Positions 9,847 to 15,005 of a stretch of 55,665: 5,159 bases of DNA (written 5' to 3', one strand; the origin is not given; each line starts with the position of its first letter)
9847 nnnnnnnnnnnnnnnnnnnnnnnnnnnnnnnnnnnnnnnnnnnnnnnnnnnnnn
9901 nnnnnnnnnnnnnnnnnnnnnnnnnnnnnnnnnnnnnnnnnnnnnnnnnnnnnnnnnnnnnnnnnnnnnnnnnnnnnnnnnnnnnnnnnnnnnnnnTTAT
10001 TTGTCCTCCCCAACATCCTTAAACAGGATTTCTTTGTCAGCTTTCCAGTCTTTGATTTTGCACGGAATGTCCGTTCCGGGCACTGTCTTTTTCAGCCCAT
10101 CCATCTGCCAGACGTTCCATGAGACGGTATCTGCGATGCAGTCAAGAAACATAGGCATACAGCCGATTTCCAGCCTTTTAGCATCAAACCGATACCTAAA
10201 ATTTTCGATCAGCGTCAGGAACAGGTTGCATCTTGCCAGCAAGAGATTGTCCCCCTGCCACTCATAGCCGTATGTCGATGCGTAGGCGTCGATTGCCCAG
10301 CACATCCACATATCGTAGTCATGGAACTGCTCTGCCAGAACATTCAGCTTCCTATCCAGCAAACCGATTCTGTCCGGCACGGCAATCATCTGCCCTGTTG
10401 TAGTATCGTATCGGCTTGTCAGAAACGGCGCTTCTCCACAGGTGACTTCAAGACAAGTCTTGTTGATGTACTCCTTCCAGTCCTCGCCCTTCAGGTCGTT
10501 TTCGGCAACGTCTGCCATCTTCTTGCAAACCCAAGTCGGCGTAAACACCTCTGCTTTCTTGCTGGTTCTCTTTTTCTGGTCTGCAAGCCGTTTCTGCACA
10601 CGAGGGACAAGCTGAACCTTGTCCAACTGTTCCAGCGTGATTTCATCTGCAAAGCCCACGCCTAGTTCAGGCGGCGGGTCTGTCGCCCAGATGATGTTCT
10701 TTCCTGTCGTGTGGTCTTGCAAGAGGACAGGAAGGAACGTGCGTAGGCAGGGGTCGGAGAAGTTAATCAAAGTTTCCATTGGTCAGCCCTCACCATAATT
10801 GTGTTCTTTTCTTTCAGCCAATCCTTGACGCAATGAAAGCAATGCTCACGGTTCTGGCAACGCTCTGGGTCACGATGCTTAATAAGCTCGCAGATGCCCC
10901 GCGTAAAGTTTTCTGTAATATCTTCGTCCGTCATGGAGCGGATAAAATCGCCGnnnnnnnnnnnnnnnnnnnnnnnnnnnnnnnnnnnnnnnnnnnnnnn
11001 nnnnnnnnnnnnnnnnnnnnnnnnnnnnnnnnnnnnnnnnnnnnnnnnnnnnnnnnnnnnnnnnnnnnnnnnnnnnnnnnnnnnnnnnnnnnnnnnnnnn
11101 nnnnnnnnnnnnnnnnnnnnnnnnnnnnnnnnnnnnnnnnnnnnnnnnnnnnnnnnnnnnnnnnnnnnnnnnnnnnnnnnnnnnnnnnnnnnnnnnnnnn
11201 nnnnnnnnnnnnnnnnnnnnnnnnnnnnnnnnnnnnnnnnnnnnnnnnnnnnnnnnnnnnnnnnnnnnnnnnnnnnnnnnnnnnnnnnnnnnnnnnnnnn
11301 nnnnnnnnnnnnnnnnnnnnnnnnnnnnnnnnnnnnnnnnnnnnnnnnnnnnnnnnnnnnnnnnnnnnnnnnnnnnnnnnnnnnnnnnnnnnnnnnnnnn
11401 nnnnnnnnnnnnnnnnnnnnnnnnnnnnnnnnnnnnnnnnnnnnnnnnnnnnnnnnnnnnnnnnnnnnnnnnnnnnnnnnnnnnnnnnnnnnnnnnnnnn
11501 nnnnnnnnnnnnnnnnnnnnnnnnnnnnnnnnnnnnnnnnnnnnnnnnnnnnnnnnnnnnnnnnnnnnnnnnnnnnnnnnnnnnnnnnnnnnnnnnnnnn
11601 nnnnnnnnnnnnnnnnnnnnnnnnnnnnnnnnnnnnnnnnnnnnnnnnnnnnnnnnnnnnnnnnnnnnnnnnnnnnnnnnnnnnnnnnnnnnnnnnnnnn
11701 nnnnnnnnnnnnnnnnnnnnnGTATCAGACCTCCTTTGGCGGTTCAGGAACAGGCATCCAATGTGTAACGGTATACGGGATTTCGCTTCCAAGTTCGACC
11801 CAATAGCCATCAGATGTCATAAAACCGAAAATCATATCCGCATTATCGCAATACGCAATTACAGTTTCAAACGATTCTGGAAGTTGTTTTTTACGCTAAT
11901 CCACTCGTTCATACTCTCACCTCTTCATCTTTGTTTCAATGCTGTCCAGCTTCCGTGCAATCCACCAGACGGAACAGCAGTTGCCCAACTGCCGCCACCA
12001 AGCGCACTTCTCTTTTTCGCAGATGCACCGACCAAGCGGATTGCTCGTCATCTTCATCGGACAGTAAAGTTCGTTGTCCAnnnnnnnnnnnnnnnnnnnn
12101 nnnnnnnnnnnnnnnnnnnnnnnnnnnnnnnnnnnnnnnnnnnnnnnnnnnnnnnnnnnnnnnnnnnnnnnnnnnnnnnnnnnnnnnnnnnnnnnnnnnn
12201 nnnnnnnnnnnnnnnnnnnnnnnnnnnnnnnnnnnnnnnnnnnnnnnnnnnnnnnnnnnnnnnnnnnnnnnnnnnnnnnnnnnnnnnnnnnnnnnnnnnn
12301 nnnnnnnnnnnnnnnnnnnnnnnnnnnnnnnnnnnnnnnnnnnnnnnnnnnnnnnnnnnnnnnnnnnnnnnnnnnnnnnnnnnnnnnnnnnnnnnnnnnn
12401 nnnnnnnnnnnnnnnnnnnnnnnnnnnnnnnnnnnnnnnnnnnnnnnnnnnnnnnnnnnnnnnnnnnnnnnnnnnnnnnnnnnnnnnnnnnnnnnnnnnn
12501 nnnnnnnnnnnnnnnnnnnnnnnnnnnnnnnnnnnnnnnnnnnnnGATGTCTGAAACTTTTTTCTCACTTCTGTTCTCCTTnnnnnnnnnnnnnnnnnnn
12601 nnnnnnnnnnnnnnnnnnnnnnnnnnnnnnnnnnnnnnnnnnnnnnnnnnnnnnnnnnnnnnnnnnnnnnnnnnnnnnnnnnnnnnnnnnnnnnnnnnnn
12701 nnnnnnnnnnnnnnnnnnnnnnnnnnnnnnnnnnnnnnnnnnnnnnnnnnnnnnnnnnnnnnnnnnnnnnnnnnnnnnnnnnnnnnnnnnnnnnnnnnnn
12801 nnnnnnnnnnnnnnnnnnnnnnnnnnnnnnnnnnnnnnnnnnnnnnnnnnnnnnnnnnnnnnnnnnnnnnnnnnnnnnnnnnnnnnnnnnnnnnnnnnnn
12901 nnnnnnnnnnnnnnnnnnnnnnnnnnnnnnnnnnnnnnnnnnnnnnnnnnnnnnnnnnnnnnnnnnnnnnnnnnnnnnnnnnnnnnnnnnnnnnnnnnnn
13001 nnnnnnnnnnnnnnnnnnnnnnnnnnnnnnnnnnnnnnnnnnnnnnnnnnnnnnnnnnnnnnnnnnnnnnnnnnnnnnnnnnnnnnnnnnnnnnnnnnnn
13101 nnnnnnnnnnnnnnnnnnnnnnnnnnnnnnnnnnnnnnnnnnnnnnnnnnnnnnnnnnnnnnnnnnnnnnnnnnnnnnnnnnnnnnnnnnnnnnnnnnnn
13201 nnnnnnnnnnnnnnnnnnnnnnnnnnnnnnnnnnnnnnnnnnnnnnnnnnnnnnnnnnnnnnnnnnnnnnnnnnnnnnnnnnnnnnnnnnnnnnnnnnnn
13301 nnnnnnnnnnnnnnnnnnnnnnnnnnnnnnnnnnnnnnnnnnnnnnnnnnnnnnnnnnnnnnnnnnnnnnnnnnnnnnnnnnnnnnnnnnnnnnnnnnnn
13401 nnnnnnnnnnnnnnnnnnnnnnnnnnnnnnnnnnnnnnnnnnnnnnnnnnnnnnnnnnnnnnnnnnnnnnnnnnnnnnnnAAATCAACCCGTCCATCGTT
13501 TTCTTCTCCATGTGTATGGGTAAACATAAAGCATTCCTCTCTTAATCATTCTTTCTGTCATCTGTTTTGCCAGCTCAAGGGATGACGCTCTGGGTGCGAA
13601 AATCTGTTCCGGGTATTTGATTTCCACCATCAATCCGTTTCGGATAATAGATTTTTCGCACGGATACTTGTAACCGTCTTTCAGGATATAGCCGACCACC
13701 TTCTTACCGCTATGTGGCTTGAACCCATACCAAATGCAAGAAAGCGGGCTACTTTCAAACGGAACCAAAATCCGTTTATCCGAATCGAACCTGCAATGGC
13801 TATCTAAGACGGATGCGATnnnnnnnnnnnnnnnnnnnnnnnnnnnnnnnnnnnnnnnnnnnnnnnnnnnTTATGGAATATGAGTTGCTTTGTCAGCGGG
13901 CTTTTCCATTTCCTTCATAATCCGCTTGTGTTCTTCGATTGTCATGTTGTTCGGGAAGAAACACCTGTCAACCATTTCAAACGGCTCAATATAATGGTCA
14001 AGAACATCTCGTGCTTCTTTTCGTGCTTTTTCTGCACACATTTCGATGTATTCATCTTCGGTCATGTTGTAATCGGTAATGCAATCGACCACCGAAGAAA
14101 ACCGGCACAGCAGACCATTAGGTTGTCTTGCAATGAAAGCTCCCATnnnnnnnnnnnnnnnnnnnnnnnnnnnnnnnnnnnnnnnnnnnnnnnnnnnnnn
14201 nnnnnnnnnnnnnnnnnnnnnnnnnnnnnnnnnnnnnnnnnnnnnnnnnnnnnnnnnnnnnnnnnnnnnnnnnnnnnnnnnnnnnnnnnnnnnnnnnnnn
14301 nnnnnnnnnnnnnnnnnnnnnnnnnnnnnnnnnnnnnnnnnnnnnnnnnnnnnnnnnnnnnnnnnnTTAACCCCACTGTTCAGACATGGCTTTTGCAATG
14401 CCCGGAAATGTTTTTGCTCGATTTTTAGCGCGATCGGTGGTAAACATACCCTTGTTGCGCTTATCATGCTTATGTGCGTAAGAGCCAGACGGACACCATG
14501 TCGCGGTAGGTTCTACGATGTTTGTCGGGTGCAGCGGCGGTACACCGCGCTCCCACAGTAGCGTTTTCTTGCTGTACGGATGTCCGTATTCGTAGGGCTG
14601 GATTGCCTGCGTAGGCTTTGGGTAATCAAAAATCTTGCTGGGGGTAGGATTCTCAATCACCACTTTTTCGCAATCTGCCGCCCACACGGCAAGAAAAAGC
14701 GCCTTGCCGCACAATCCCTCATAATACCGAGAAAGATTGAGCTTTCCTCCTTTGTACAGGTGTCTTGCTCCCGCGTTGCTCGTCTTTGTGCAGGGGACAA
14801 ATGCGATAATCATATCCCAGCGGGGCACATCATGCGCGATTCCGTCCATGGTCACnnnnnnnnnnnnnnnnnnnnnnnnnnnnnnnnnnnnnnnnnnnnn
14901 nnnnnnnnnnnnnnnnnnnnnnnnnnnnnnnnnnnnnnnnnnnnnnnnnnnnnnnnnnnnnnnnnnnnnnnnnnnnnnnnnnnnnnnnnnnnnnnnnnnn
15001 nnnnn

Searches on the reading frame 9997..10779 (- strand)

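Call 33: search_protein_families(library=phrogs, proteins=[window:9997-10779:-], max_evalue=0.01)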
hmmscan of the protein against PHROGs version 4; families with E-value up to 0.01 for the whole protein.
window:9997-10779:- (260 aa): 1 family
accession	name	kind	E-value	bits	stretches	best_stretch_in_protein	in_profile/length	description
phrog_5696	-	unknown function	0.0043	17.5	1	73-117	114-157/250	-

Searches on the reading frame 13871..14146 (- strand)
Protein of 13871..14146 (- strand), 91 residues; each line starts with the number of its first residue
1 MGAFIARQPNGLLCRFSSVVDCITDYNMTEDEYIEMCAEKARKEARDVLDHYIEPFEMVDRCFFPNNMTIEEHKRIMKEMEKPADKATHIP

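Call 33: search_protein_families(library=phrogs, proteins=[window:13871-14146:-], max_evalue=0.01)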
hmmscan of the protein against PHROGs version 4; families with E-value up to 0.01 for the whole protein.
window:13871-14146:- (91 aa): 4 families
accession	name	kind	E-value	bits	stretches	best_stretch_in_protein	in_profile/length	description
phrog_14682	-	unknown function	6.5e-25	88.5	1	1-84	1-87/97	-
phrog_35094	-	unknown function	7.8e-25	89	1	1-86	1-88/182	-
phrog_35774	-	unknown function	5.5e-07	30.2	1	1-29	1-29/30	-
phrog_8831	-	unknown function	0.00041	21.8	1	17-54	20-57/65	-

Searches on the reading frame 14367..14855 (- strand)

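Call 32: search_protein_families(library=phrogs, proteins=[window:14367-14855:-], max_evalue=0.01)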
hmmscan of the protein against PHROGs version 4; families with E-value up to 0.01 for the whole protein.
window:14367-14855:- (162 aa): 2 families
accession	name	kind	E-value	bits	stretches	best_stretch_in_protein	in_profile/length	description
phrog_757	-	other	4e-34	118.8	1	7-162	68-219/247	DNA methyltransferase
phrog_27471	-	unknown function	9.7e-21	74.8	1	60-162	3-93/93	-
